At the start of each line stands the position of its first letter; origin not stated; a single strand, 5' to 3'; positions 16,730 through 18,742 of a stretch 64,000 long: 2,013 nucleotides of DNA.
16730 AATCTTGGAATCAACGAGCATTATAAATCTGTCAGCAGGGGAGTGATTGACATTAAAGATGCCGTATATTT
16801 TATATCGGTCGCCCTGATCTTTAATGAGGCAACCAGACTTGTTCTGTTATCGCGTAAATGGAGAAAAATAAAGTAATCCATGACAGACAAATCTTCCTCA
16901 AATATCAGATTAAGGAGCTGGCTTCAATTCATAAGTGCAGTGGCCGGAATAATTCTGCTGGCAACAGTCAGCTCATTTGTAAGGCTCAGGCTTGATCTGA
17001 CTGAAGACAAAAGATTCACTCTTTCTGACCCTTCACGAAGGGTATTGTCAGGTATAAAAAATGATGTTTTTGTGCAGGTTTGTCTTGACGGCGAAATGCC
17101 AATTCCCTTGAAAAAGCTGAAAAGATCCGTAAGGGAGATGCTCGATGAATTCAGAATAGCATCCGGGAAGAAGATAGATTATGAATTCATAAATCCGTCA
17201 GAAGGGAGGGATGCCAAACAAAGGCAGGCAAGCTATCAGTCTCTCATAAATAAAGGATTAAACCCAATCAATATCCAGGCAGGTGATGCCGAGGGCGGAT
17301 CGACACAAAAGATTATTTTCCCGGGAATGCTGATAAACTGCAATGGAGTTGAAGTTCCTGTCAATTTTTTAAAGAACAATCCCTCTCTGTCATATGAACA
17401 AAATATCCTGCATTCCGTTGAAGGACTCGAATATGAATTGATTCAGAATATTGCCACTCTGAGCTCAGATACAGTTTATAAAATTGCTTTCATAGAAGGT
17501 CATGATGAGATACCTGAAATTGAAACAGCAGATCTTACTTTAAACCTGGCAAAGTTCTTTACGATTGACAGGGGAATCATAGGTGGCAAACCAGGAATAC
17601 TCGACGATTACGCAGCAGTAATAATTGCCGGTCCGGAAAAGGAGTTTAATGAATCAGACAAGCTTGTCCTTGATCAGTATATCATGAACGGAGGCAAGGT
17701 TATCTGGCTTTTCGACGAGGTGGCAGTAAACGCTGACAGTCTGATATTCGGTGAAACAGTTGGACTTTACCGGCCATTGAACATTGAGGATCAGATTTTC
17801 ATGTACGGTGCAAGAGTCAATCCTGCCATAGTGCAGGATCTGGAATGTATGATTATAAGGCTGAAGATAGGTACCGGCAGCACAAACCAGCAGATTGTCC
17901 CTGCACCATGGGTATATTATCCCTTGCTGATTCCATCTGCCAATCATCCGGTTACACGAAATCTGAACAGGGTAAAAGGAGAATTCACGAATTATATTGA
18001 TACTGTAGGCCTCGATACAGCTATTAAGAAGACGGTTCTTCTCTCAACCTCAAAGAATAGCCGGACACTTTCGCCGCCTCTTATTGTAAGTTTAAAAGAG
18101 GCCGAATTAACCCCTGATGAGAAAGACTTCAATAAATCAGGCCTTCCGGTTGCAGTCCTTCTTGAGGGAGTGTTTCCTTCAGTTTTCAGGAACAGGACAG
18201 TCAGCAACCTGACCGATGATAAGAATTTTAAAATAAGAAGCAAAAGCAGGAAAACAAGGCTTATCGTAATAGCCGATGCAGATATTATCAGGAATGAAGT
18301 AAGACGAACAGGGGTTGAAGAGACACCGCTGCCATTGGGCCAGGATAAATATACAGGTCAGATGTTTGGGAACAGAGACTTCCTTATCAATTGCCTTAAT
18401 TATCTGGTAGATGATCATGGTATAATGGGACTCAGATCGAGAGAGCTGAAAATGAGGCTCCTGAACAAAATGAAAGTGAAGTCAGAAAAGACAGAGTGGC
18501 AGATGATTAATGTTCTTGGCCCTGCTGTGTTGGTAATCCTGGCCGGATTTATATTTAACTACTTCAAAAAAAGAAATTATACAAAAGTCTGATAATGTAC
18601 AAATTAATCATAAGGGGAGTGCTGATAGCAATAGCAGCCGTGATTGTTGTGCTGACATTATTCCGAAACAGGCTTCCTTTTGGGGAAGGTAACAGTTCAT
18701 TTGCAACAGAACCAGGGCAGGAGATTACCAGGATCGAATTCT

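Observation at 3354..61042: Dispersed family of degenerate 7-nt-period arrays, mostly butted against CDS ends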

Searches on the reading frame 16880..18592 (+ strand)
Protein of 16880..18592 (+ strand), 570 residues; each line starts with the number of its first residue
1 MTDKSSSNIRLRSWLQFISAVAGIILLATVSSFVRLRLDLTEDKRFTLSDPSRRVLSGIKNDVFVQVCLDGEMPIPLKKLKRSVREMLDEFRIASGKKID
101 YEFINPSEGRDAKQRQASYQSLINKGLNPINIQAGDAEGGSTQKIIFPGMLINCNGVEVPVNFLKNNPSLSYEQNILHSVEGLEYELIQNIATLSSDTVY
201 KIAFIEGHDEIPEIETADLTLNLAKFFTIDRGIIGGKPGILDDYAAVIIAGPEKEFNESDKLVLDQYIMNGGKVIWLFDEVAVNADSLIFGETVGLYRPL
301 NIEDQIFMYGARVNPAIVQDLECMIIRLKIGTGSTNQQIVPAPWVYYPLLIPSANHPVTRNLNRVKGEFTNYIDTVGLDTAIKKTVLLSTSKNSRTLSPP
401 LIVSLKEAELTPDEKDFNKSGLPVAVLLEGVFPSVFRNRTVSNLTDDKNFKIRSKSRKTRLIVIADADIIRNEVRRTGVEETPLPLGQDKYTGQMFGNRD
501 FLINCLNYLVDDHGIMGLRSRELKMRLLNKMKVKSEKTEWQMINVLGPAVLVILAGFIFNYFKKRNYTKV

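Call 7: search_protein_families(library=ncbifam, proteins=[window:16880-18592:+])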
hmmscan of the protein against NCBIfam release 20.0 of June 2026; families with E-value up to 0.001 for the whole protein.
window:16880-18592:+ (570 aa): 1 family
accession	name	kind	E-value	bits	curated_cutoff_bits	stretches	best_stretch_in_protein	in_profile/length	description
TIGR03521.1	GldG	equivalog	9e-163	542.8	389.85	1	15-567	2-551/552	gliding motility-associated ABC transporter substrate-binding protein GldG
